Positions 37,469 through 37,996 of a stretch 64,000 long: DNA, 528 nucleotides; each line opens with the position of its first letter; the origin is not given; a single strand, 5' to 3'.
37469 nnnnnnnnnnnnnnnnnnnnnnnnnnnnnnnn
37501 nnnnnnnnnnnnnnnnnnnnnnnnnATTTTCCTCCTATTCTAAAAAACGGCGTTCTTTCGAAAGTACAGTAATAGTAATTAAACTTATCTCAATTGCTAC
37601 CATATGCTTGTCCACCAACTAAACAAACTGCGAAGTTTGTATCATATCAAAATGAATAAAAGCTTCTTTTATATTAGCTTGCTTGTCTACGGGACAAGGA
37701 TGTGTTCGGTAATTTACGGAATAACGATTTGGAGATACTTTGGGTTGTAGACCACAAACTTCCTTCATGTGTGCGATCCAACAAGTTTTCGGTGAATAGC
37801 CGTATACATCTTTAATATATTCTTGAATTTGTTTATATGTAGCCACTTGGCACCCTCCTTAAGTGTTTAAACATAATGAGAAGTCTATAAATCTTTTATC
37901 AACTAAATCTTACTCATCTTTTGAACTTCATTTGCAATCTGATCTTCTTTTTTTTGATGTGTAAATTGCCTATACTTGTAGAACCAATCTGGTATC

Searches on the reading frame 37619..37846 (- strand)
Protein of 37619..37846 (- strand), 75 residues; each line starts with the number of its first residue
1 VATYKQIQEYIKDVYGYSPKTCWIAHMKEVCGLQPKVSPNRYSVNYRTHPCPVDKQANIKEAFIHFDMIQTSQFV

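Call 3: search_protein_families(library=pfam, proteins=[window:37619-37846:-], max_evalue=1)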
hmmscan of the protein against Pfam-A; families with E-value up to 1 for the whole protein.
window:37619-37846:- (75 aa): 0 families

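Call 4: search_protein_families(library=padloc, proteins=[window:37619-37846:-], max_evalue=1)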
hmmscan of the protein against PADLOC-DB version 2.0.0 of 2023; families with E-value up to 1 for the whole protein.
window:37619-37846:- (75 aa): 0 families

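Call 5: search_protein_families(library=ncbifam, proteins=[window:37619-37846:-], max_evalue=1)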
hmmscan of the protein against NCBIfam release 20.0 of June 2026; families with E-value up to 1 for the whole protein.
window:37619-37846:- (75 aa): 0 families

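Call 6: search_protein_families(library=phrogs, proteins=[window:37619-37846:-], max_evalue=1)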
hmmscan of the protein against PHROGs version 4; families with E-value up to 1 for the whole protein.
window:37619-37846:- (75 aa): 2 families
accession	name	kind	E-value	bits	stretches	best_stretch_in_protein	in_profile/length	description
phrog_27283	-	unknown function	4.8e-20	72.6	1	3-62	2-61/69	-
phrog_35948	-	unknown function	0.07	14.2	1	5-17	3-15/43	-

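Call 12: find_homologous_proteins(query=window:37619-37846:-)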
Query window:37619-37846:- (75 aa): 145 proteins with E <= 0.001 among 145 candidates; the best 120 are listed.
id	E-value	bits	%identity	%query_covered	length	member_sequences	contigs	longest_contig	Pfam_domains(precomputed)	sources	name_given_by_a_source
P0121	5.3e-39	149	94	92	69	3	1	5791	-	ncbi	-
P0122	1.3e-31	125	75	92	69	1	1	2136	-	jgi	-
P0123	1.3e-31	125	74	92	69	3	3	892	-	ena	-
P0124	9.7e-31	123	72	92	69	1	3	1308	-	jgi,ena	-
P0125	9.8e-31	123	75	92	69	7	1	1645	-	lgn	-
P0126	9.8e-31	123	77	92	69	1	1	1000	-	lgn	-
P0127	1.0e-30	123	75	92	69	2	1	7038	-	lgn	-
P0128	3.2e-29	118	71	96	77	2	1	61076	-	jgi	-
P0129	9.2e-29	116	71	92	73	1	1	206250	-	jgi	jgi:hypothetical protein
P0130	1.1e-28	116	74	92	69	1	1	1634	-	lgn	-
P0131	1.4e-28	116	74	92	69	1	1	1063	-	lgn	-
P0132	1.4e-28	116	72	92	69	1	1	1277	-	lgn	-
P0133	2.1e-28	115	72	92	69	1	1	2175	-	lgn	-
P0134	3.4e-28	115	71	92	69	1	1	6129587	-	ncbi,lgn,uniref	ncbi:hypothetical protein [Paenibacillus sp. 8b26]|uniref:hypothetical protein n=1 Tax=Paenibacillus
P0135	4.7e-28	114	71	92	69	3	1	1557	-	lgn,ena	-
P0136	5.0e-28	114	71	91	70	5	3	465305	-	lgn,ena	-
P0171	2.4e-24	102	70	92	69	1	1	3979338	-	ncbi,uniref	ncbi:hypothetical protein ACFIJ5_13945 [Haloimpatiens sp. FM7330]|uniref:hypothetical protein n=1 Ta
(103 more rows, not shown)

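Call 16: find_encoding_contigs(protein=P0134, flank=5000, max_places=2)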
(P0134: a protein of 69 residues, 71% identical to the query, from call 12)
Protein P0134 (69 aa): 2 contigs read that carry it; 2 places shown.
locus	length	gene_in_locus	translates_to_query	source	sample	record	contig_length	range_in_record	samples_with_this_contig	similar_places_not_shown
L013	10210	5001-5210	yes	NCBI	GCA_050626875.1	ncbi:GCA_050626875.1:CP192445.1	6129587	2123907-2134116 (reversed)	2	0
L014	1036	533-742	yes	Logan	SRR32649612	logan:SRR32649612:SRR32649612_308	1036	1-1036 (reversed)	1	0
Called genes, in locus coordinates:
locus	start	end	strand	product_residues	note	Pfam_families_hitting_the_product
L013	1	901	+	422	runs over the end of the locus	PF02195:ParB_N, PF01555:N6_N4_Mtase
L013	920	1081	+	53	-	-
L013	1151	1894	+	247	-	-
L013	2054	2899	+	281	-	PF02899:Phage_int_SAM_1 (weak), PF00589:Phage_integrase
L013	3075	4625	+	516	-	PF22530:Terminase-T7_RNaseH-like (weak)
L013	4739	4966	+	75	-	-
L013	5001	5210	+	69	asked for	-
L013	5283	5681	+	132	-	PF05133:SPP1_portal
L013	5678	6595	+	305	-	PF05133:SPP1_portal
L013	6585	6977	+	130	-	PF14194:Cys_rich_VLP (weak)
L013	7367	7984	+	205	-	PF14265:DUF4355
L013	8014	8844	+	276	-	PF25209:Phage_capsid_4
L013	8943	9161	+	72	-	-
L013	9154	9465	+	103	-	PF05135:Phage_connect_1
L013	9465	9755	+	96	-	-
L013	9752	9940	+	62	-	-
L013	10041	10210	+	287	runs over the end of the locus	PF27197:YomX_C, PF02368:Big_2 (weak)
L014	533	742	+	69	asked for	-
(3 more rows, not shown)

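Call 17: find_encoding_contigs(protein=P0129, flank=5000, max_places=2)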
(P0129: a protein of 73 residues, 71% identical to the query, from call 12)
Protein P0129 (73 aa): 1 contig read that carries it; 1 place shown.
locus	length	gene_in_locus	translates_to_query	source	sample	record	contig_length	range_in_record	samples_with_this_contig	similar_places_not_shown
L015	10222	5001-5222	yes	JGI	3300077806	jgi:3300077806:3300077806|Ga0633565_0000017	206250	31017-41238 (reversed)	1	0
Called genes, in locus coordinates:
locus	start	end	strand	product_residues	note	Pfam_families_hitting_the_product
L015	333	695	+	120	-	PF08378:NERD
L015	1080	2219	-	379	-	-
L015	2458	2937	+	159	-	-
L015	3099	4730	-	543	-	-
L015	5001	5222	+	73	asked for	-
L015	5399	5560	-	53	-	-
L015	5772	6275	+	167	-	-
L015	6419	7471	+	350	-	-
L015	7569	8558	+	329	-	PF13280:WYL, PF25583:WCX (weak)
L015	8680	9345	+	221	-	-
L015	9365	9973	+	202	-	-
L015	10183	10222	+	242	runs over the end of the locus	PF13374:TPR_10 (faint)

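Call 40: find_related_loci(query=window:37619-37846:-, collection=viral_contigs, flank=5000)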
Query window:37619-37846:- (75 aa) in viral_contigs; peptide patterns used: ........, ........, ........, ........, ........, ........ (x = any residue, [..] = any of these).
27 stretches matched a pattern; 13 encode a relative of the query (tblastn E <= 1e-3); 13 distinct loci.
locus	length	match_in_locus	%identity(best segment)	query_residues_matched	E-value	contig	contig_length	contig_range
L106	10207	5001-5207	70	1-69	4e-33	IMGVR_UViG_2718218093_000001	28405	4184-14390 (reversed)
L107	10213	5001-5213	72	1-71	7e-33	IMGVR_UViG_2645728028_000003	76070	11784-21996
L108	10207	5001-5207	71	1-69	2e-32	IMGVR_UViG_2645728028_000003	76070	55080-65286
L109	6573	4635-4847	65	4-74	4e-30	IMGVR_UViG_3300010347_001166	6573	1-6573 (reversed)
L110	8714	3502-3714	65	4-74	4e-30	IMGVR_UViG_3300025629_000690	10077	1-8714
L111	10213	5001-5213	65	4-74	4e-30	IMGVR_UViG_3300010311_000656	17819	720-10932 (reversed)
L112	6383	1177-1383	68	1-69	3e-29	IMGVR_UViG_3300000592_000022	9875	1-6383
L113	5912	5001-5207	68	1-69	3e-29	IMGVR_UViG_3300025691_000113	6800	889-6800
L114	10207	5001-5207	68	1-69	3e-29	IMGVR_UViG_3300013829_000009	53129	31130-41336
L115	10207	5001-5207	68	1-69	3e-29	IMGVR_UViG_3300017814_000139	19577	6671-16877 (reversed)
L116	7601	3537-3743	62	1-69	2e-28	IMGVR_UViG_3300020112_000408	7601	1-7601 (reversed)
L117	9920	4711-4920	50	1-70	7e-22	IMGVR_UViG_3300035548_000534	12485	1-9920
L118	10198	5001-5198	41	1-69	3e-12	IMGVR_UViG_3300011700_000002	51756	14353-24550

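Call 62: search_dna_similar(query=window:37619-37846:-, collection=phages, mode=protein, max_rows=25)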
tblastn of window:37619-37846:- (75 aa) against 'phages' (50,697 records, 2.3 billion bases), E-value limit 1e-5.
No match.

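Call 69: predict_structure(alignment_id=A5)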
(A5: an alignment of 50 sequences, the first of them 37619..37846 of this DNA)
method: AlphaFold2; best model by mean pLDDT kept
length: 75 residues; sequences in the alignment: 50
mean_pLDDT: 87.4   pTM: 0.74
mean pLDDT of the five models: 87.4, 80.4, 80.0, 79.4, 74.8
residues with pLDDT >= 90: 43; 70-90: 27; 50-70: 4; < 50: 1
segments of 3 or more residues with pLDDT < 50: none
pLDDT, mean of each block of 10 residues (from residue 1): 93 96 92 82 79 94 92 55
secondary structure, 60 per line:
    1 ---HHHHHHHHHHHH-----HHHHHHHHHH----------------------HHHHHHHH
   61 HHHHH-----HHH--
elements in order: H4-15 H21-30 H53-65

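Call 74: fold_search(model_id=the predicted structure, library=pdb)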
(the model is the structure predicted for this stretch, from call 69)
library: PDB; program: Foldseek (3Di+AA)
matches with E <= 10: 18; with E <= 0.001: 0
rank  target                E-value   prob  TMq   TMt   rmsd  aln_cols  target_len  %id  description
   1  7edx_k                1.5e+00  0.08  0.29  0.23  13.4        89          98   10  p53-bound TFIID-based core PIC on HDM2 promoter (released 2021-05-05)
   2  1bh8_B                3.1e+00  0.03  0.27  0.23  11.6        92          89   14  HTAFII18/HTAFII28 HETERODIMER CRYSTAL STRUCTURE (released 1999-06-22)
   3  3e96_B                5.2e+00  0.08  0.40  0.13   7.3        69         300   12  Crystal structure of dihydrodipicolinate synthase from bacillus clausii (released 2008-09-02)
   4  4lrv_K                5.2e+00  0.03  0.26  0.20  11.4        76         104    9  Crystal structure of DndE from Escherichia coli B7A involved in DNA phosphorothioation modification (released 2013-08-28)
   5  3pb2_C                6.0e+00  0.11  0.44  0.14   5.6        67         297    4  Characterisation of the first monomeric dihydrodipicolinate synthase variant reveals evolutionary insights (released 2011-11-23)
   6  1glu_A                6.3e+00  0.03  0.26  0.25  10.5        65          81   12  CRYSTALLOGRAPHIC ANALYSIS OF THE INTERACTION OF THE GLUCOCORTICOID RECEPTOR WITH DNA (released 1994-01-31)
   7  7q5s_B                6.8e+00  0.02  0.22  0.02   9.3        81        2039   10  Protein community member fatty acid synthase complex from C. thermophilum (released 2022-02-02)
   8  3flg                  7.2e+00  0.03  0.26  0.18   8.3        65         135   15  The PWWP domain of Human DNA (cytosine-5-)-methyltransferase 3 beta (released 2009-03-31)
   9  2v8z_A                7.7e+00  0.05  0.36  0.12   5.6        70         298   16  Crystal Structure of YagE, a prophage protein belonging to the dihydrodipicolinic acid synthase family from E. coli K1 (released 2008-03-04)
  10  5nrr_B                8.2e+00  0.03  0.28  0.18   8.5        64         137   14  Human DNMT3B PWWP domain in complex with 5-[(2-Hydroxyethyl)(propyl)amino]-1-pentanol (released 2018-05-30)
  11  4lrv_M                8.2e+00  0.02  0.27  0.22  10.5        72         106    7  Crystal structure of DndE from Escherichia coli B7A involved in DNA phosphorothioation modification (released 2013-08-28)
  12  9b2z_A                8.2e+00  0.02  0.24  0.08   9.1        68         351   12  Actin-bound Legionella pneumophila AMPylase LnaB with AMPylated catalytic histidine (released 2025-01-08)
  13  5cbz_E                8.7e+00  0.02  0.25  0.24  10.8        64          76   11  AncMR DNA Binding Domain - (+)GRE Complex (released 2015-12-23)
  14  8h2u_G                8.7e+00  0.01  0.18  0.17  13.3        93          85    8  X-ray Structure of photosystem I-LHCI super complex from Chlamydomonas reinhardtii. (released 2023-06-14)
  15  1r4r_A                9.3e+00  0.02  0.27  0.28  10.0        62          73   14  Crystallographic analysis of the interaction of the glucocorticoid receptor with DNA (released 2003-10-28)
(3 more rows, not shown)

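Call 75: search_protein_families(library=phrogs, proteins=[L114:4508-4984:+, L114:5286-7619:+, L114:7909-9363:+, L110:2845-3357:+, L110:3783-5969:+, L117:4925-5527:+, L117:3204-4385:+, L108:3307-4359:-, L107:4221-4652:-, L013:3075-4625:+], max_evalue=0.00001)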
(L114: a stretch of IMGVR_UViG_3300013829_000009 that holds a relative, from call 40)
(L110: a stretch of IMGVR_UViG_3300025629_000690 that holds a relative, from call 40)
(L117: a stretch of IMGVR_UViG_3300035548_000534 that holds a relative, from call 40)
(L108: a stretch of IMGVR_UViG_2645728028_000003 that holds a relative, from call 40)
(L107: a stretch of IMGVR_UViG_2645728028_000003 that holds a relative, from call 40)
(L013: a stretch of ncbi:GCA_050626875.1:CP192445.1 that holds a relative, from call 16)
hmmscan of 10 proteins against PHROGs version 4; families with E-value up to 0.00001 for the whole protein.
L114:4508-4984:+ (158 aa): 1 family
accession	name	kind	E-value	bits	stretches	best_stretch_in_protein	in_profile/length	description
phrog_2194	-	unknown function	2.1e-06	28.9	1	9-65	3-59/89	-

L114:5286-7619:+ (777 aa): 37 families (the best 25 are shown)
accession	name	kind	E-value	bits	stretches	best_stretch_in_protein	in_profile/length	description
phrog_58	-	tail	6.2e-69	234.6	1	1-734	170-1035/1544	tail length tape measure protein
phrog_5493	-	tail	8.2e-55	187.6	2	100-607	435-873/1102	tail length tape measure protein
phrog_33680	-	unknown function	9.6e-55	186.9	1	159-455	286-589/726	-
phrog_10613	-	tail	6.8e-50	171.1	1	1-177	6-202/237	tail length tape measure protein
phrog_1272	-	tail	6.4e-49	167.7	3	14-181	86-258/1606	tail length tape measure protein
phrog_8462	-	tail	1.9e-44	153.5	1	149-742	31-564/672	tail length tape measure protein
phrog_24198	-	unknown function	5e-38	132.4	3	439-564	4-129/350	-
phrog_1204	-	tail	9.7e-36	124.1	2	475-655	838-1002/1483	tail protein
phrog_4372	-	tail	1.2e-34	120.1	2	475-721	1126-1376/1681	tail length tape measure protein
phrog_1533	-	tail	2.8e-31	109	3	15-93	19-97/1688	tail length tape measure protein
phrog_8125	-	tail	1.3e-30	108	1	116-611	20-458/578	tail length tape measure protein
phrog_5218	-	unknown function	2.4e-30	106.5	1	4-222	7-259/1599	-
phrog_13338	-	unknown function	6.9e-28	98.4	1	148-551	21-321/903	-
phrog_2276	-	tail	3.3e-27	96.5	1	101-413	15-326/673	tail length tape measure protein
phrog_1293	-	tail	1.1e-26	94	2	15-176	18-179/1424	tail length tape measure protein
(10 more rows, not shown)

L114:7909-9363:+ (484 aa): 0 families

L110:2845-3357:+ (170 aa): 1 family
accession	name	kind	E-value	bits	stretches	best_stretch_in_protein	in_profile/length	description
phrog_19305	-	unknown function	1.7e-08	35.6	1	5-150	3-170/199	-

L110:3783-5969:+ (728 aa): 30 families (the best 25 are shown)
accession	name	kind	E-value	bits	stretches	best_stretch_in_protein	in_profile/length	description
phrog_58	-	tail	2.8e-96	325.2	1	1-674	170-1014/1544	tail length tape measure protein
phrog_6900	-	tail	3e-78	264.1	1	105-320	18-235/235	tail length tape measure protein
phrog_3981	-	tail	2.7e-69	235.8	1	139-629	21-451/584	tail length tape measure protein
phrog_991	-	tail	3.3e-61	208.3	1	17-637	147-835/1966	tail length tape measure protein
phrog_1272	-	tail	9.8e-57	193.6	3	571-665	1422-1517/1606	tail length tape measure protein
phrog_5493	-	tail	8.8e-48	164.3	2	143-595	429-848/1102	tail length tape measure protein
phrog_1204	-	tail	2.9e-46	159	2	362-625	729-1003/1483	tail protein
phrog_10613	-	tail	4.6e-45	155.3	1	1-219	6-233/237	tail length tape measure protein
phrog_167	-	tail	3.9e-27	95.4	2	89-658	197-750/1555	tail length tape measure protein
phrog_4372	-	tail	1.4e-23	83.4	3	345-495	1118-1265/1681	tail length tape measure protein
phrog_5448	-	tail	1.1e-20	73.3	1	38-664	1367-2006/3103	tail length tape measure protein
phrog_305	-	tail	1.4e-20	74.6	1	330-675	373-760/1001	tail length tape measure protein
phrog_24198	-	unknown function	4.1e-20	73.5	1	451-606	3-157/350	-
phrog_5218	-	unknown function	5e-19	69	1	4-204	7-258/1599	-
phrog_1533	-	tail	2.3e-17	62.9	2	15-93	19-97/1688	tail length tape measure protein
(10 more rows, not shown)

L117:4925-5527:+ (200 aa): 0 families

L117:3204-4385:+ (393 aa): 1 family
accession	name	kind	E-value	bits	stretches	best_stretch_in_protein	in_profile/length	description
phrog_1569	-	unknown function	1.6e-133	446.4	1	21-377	3-345/346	-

L108:3307-4359:- (350 aa): 4 families
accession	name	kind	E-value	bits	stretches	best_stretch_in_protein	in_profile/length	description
phrog_6345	-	unknown function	3.6e-137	458.6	1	5-350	3-352/352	-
phrog_30943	-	unknown function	2.5e-62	211.3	1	162-350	5-193/193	-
phrog_10674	-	unknown function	9.1e-39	134.3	1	12-286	165-450/512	-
phrog_13728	-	other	1.3e-28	100.8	1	7-151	4-143/144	acetyltransferase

L107:4221-4652:- (143 aa): 1 family
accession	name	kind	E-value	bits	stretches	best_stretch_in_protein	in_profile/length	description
phrog_248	-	transcription regulation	3.1e-24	86.9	1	17-142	6-139/161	transcriptional activator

L013:3075-4625:+ (516 aa): 5 families
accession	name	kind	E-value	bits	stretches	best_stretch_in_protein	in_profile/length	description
phrog_38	-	head and packaging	4.7e-86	291.1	1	30-506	272-708/760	terminase large subunit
phrog_5573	-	head and packaging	1.5e-20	74.7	1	288-503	20-236/250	terminase large subunit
phrog_4758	-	head and packaging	7e-16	59.3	1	29-244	18-229/243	terminase large subunit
phrog_14112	-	unknown function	1e-09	39.2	1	26-204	54-241/247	-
phrog_11978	-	unknown function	5.5e-07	30.6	1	354-507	4-170/180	-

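Call 77: find_encoding_contigs(protein=P0121, flank=6000, max_places=3)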
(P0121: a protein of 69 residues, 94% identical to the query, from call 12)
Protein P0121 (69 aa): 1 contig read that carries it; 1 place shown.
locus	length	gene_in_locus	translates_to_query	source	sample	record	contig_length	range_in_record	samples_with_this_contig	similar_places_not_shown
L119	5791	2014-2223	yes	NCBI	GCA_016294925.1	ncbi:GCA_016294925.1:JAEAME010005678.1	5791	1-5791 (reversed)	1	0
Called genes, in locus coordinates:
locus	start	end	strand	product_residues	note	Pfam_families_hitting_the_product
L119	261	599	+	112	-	-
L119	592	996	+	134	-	-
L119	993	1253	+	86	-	-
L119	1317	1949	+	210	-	PF00882:Zn_dep_PLPC (weak)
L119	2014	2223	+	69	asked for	-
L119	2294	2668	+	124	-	-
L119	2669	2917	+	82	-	-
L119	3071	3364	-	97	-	PF20648:DUF6809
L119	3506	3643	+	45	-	-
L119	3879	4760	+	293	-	PF01116:F_bP_aldolase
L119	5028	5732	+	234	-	PF00702:Hydrolase, PF13419:HAD_2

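Call 78: find_encoding_contigs(protein=P0171, flank=6000, max_places=2)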
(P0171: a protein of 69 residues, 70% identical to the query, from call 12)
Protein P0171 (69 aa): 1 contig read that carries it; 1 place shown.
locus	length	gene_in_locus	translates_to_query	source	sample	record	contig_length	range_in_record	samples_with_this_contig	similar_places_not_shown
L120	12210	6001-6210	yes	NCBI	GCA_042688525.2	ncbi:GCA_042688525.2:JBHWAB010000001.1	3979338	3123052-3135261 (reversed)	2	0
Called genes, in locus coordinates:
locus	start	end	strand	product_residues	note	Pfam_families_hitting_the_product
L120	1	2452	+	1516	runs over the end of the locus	PF13289:SIR2_2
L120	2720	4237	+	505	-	PF12161:HsdM_N, PF02384:N6_Mtase, PF07669:Eco57I (weak)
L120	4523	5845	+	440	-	PF01420:Methylase_S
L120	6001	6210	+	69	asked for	-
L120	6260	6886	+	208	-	-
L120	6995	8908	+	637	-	PF04313:HSDR_N, PF00270:DEAD (weak), PF04851:ResIII, PF18766:SWI2_SNF2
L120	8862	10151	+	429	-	PF22679:T1R_D3-like, PF11867:T1RH-like_C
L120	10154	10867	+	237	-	PF01863:YgjP-like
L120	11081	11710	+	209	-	PF09346:SMI1_KNR4, PF14567:SUKH_5 (faint), PF14568:SUKH_6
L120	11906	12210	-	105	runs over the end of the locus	PF03466:LysR_substrate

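Call 79: find_encoding_contigs(protein=P0136, flank=6000, max_places=2)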
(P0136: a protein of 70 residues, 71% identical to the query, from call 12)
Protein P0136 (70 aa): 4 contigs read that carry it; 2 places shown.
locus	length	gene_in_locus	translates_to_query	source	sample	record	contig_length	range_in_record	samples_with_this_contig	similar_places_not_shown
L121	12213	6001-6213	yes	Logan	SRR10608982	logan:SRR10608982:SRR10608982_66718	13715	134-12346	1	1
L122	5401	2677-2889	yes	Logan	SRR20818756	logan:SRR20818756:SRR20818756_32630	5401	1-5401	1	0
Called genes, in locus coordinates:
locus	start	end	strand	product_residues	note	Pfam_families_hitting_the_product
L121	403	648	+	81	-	-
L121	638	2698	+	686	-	-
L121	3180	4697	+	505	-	PF12161:HsdM_N, PF02384:N6_Mtase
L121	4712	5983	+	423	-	PF01420:Methylase_S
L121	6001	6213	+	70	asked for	-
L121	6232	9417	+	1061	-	PF04313:HSDR_N, PF04851:ResIII, PF18766:SWI2_SNF2, PF22679:T1R_D3-like, PF11867:T1RH-like_C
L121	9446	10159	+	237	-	PF01863:YgjP-like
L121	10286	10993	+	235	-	PF23598:LRR_14 (faint), PF12799:LRR_4 (weak)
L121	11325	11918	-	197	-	PF00239:Resolvase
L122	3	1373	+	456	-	?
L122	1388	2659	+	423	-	PF01420:Methylase_S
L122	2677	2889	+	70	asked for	-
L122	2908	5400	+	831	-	?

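Call 80: search_dna_similar(query=window:37619-37846:-, collection=plasmids, mode=protein, max_rows=25, max_evalue=0.001)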
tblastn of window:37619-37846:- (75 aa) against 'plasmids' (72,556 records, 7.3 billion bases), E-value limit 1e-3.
Records with a match: 104; places in all: 104; records where one place covers at least 80% of the query: 103.
Best place of each record, by identity: <60% 104.
By first word of the organism name: Enterococcus 87; Burkholderia 6; Listeria 3; Tenericutes 1; Thalassospira 1; Escherichia 1; Paraburkholderia 1; Staphylococcus 1; Lysinibacillus 1; Asticcacaulis 1; and 1 more.
By predicted mobility (MOB-suite, as given by PLSDB): mobilizable 50; conjugative 37; non-mobilizable 17.
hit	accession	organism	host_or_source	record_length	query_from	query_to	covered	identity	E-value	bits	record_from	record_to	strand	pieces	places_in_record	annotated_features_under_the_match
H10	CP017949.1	Tenericutes bacterium MO-XQ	Cell culture,subseafloor sediment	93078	1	74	99%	50.0%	3e-16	78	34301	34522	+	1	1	hypothetical protein (x2)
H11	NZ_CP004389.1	Thalassospira xiamenensis M-5 = DSM 17429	surface seawater from the sea close to ...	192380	1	69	92%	47.8%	3e-16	78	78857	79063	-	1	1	none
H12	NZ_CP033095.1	Escherichia coli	pig feces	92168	1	62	83%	48.4%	1e-12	67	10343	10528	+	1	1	none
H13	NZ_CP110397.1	Paraburkholderia sp. D15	lichen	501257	1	69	92%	41.4%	4e-8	55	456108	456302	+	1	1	hypothetical protein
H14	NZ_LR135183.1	Enterococcus faecium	-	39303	3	73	95%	38.9%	5e-4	43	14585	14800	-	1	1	none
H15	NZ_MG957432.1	Enterococcus faecium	Homo sapiens,feecal sample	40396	3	73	95%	38.9%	5e-4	43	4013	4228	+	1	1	none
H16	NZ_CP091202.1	Enterococcus hirae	Homo sapiens,whole organism,fecal sample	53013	3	73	95%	38.9%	5e-4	43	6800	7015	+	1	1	none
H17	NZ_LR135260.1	Enterococcus faecium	-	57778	3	73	95%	38.9%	5e-4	43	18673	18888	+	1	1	none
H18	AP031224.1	Enterococcus faecium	-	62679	3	73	95%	38.9%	5e-4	43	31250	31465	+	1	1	hypothetical protein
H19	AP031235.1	Enterococcus faecium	-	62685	3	73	95%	38.9%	5e-4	43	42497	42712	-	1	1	hypothetical protein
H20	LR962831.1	Enterococcus faecalis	-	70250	3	73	95%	38.9%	5e-4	43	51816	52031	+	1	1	none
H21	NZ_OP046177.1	Enterococcus faecalis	-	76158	3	73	95%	38.9%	5e-4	43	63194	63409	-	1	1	none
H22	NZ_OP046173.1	Enterococcus faecalis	-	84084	3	73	95%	38.9%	5e-4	43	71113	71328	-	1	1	none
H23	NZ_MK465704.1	Enterococcus faecium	-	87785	3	73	95%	38.9%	5e-4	43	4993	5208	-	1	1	none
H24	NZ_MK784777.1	Enterococcus faecalis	-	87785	3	73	95%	38.9%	5e-4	43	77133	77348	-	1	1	none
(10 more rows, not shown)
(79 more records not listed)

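Call 82: get_annotated_region(hit=H12, flank=5000)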
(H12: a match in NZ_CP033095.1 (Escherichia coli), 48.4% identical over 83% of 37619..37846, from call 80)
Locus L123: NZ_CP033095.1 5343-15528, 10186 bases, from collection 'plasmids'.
description: Escherichia coli strain CP53 plasmid pCP53-92k, complete sequence
organism: Escherichia coli (NCBI taxid 562)
taxonomy: Bacteria; Pseudomonadota; Gammaproteobacteria; Enterobacterales; Enterobacteriaceae; Escherichia; Escherichia coli
host: -; source: pig feces; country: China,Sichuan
typing (MOB-suite, as given by PLSDB): non-mobilizable; replicon IncY
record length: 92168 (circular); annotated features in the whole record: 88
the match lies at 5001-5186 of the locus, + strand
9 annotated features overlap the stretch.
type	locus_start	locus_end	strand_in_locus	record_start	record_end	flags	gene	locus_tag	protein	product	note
CDS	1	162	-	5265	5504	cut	-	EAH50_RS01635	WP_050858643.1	hypothetical protein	-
CDS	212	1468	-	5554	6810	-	-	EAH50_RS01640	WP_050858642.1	tyrosine-type recombinase/integrase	GO:0015074 - DNA integration [Evidence IEA]; GO:0006310 - DNA recombination [Evidence IEA]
CDS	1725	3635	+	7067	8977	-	-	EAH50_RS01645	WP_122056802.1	site-specific integrase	GO:0015074 - DNA integration [Evidence IEA]; GO:0006310 - DNA recombination [Evidence IEA]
CDS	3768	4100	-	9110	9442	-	-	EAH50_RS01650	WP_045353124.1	NIPSNAP family containing protein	-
CDS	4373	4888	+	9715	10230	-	-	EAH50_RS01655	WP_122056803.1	hypothetical protein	-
CDS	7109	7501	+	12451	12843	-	-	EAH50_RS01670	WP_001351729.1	isochorismatase family cysteine hydrolase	-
CDS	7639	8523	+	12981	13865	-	-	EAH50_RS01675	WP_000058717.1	EamA family transporter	-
predicted_resistance_gene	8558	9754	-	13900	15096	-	tet(A)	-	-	tetracycline efflux MFS transporter Tet(A)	predicted by amrfinderplus; class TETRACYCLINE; identity 99.75%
CDS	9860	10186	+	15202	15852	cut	tetR(A)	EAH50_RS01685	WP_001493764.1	tetracycline resistance transcriptional repressor TetR(A)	-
